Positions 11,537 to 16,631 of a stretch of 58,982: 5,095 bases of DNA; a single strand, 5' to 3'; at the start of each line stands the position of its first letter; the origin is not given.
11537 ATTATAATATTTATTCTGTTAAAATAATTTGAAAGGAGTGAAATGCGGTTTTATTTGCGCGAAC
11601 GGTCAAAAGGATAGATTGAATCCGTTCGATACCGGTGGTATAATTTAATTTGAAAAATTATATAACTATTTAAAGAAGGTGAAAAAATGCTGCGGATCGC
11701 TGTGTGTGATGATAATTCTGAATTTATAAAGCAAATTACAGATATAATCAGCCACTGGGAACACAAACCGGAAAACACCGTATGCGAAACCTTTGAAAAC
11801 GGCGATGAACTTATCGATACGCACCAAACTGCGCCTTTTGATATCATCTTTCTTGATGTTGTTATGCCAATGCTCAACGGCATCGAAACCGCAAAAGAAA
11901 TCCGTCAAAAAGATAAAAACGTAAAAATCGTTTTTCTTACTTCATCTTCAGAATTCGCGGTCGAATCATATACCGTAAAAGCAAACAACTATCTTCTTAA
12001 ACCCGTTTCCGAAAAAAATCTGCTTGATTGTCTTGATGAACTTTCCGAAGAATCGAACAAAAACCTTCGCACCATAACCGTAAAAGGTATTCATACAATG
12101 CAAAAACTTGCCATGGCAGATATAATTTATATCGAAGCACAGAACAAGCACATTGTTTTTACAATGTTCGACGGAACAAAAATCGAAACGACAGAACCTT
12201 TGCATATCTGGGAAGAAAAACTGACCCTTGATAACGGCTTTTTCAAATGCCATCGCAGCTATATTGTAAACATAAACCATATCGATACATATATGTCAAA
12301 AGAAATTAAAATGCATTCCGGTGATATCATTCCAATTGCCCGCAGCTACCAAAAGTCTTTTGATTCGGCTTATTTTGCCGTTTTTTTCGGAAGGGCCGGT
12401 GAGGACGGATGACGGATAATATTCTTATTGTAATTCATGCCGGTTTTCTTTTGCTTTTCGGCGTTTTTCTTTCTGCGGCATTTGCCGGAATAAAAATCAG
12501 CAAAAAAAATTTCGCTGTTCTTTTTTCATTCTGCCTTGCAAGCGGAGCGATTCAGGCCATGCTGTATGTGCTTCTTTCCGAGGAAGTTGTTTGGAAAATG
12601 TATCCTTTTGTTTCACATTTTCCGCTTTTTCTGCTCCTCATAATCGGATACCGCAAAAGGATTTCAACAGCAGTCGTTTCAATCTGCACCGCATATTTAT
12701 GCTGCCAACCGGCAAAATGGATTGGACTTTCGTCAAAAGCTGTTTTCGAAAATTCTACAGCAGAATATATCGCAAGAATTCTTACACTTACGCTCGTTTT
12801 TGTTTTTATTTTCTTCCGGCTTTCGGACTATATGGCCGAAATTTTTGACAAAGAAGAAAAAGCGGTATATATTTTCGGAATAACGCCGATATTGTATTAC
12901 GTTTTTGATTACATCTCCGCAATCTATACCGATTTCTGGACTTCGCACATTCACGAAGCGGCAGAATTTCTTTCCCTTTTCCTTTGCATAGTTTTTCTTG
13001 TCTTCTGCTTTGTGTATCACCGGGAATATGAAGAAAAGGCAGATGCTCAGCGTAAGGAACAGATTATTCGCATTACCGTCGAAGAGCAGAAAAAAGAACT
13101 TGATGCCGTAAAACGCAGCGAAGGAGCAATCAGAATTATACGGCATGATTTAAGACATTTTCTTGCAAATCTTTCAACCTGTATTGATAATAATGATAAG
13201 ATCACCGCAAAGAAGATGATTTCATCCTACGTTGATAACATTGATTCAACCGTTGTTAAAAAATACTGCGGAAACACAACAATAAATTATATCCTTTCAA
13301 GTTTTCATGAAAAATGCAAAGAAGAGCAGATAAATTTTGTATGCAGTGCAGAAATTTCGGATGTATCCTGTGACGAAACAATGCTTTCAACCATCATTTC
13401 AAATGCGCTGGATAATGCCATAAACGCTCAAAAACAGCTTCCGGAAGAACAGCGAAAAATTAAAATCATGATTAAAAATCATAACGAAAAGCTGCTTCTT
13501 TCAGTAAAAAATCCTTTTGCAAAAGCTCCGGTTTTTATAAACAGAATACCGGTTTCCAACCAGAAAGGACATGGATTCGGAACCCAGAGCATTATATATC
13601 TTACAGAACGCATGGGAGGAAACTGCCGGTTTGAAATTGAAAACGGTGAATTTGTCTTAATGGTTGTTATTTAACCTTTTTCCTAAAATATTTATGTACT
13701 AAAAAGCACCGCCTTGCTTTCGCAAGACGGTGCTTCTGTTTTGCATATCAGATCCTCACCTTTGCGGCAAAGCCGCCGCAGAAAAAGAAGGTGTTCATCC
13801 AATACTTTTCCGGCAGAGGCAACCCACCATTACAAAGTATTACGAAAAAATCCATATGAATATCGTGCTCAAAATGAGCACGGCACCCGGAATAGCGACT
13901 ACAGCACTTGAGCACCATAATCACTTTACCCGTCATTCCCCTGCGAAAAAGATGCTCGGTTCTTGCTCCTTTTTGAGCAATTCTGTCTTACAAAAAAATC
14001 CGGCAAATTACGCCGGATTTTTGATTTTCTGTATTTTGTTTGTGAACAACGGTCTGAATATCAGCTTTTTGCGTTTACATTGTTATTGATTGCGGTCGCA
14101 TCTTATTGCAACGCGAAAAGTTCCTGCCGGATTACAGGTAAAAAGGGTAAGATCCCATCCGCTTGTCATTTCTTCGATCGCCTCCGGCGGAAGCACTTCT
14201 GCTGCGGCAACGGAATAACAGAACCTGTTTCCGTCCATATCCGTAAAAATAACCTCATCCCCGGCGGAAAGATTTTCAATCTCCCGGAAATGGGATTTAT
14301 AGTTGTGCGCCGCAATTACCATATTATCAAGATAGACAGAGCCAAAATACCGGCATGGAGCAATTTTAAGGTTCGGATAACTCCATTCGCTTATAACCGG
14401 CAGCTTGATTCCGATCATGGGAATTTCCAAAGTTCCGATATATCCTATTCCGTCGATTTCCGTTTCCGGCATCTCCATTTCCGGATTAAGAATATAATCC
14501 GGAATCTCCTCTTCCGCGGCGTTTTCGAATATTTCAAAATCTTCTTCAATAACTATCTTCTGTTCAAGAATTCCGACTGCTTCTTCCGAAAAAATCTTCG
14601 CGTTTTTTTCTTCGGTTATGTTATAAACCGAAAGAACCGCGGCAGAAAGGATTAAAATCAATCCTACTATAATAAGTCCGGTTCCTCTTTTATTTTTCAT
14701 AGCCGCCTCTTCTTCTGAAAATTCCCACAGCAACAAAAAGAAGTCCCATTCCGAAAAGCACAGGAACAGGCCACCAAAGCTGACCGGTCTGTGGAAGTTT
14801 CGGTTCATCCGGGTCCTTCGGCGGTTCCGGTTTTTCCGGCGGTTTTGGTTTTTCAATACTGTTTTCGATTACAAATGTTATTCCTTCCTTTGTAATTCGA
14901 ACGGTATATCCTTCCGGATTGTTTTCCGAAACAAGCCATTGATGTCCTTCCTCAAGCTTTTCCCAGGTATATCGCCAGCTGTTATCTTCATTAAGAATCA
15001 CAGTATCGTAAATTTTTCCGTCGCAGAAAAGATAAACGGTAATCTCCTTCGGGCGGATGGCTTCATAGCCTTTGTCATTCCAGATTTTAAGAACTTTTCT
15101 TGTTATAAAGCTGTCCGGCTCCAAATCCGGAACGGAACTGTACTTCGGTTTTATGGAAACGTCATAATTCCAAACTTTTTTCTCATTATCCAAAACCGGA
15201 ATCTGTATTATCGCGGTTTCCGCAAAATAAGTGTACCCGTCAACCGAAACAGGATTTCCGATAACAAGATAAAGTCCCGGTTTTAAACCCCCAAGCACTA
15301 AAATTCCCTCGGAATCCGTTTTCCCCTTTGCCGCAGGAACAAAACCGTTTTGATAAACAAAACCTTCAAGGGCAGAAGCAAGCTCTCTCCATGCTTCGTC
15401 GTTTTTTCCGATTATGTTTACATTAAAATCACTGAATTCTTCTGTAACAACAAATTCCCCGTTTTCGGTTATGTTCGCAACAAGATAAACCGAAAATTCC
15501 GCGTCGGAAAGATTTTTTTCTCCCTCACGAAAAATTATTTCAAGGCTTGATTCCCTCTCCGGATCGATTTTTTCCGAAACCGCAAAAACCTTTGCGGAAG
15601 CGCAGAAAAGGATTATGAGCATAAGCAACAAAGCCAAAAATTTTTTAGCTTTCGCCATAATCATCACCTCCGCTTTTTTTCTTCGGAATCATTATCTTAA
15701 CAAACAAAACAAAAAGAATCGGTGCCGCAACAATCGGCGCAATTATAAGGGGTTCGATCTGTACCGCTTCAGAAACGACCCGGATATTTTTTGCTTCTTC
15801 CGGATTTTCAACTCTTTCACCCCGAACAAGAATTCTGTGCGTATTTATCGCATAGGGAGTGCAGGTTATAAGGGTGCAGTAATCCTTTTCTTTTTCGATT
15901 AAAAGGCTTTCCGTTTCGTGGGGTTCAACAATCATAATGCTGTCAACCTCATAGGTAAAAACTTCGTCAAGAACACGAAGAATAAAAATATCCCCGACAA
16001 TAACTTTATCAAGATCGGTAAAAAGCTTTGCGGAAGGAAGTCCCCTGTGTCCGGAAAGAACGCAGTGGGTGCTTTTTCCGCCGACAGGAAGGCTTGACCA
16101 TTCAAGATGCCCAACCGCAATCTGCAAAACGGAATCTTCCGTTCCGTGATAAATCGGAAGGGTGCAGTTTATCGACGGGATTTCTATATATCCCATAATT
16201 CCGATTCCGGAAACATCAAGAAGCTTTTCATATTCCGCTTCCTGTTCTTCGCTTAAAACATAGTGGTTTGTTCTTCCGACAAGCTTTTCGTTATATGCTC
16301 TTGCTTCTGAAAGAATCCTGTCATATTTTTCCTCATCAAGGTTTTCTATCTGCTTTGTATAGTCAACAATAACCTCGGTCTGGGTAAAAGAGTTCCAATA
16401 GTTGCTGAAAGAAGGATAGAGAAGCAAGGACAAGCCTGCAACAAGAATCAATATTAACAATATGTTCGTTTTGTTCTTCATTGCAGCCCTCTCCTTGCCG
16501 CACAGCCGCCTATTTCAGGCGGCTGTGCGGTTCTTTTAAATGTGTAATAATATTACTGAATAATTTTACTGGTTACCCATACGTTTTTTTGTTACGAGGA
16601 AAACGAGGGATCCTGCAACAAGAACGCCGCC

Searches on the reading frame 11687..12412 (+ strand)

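Call 114: search_protein_families(library=pfam, proteins=[window:11687-12412:+], max_evalue=0.0001)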
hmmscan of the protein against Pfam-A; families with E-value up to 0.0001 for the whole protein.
window:11687-12412:+ (241 aa): 2 families
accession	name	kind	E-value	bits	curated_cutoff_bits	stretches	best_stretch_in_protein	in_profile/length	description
PF00072.30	Response_reg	-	1e-21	77.6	30.2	1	4-115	1-109/111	Response regulator receiver domain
PF04397.21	LytTR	-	1.4e-18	67.3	22.6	1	139-227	4-95/98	LytTr DNA-binding domain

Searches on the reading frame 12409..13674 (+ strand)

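Call 114: search_protein_families(library=pfam, proteins=[window:12409-13674:+], max_evalue=0.0001)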
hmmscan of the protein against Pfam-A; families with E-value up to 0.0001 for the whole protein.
window:12409-13674:+ (421 aa): 2 families
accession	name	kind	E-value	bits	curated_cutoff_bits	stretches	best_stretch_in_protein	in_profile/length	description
PF14501.12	HATPase_c_5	-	1.3e-15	57.6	22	1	326-421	6-101/102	GHKL domain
PF02518.31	HATPase_c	-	1.4e-05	25.9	26.4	1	322-412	2-97/111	Histidine kinase-, DNA gyrase B-, and HSP90-like ATPase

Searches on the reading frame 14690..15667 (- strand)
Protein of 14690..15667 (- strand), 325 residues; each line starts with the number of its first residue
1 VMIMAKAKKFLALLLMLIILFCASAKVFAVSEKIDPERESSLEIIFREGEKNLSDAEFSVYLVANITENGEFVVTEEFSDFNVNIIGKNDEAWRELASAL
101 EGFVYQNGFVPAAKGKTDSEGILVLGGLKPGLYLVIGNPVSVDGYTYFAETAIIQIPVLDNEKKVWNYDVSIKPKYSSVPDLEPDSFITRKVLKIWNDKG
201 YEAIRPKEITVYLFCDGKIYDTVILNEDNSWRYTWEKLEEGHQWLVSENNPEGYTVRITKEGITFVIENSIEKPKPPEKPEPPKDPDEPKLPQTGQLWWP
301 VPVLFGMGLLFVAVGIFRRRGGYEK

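Call 114: search_protein_families(library=pfam, proteins=[window:14690-15667:-], max_evalue=0.0001)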
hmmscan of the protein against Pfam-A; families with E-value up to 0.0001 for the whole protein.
window:14690-15667:- (325 aa): 1 family
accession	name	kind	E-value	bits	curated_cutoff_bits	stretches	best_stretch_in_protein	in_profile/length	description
PF05738.19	Cna_B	-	6.4e-14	52.6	22.3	1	191-269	2-86/87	Cna protein B-type domain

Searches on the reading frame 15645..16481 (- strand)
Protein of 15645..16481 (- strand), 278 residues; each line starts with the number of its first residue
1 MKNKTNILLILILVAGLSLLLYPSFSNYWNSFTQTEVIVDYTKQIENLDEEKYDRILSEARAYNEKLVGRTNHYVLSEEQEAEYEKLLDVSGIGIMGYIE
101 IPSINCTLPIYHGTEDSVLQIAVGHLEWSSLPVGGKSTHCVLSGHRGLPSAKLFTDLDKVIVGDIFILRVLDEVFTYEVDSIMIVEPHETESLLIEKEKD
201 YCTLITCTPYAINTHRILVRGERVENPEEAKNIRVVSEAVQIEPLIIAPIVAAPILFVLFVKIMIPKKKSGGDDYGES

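Call 114: search_protein_families(library=pfam, proteins=[window:15645-16481:-], max_evalue=0.0001)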
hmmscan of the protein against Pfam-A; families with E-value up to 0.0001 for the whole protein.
window:15645-16481:- (278 aa): 1 family
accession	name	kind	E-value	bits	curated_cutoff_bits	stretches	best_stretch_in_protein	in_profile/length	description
PF04203.18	Sortase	-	8.9e-25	87.3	26.6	1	99-224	1-125/125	Sortase domain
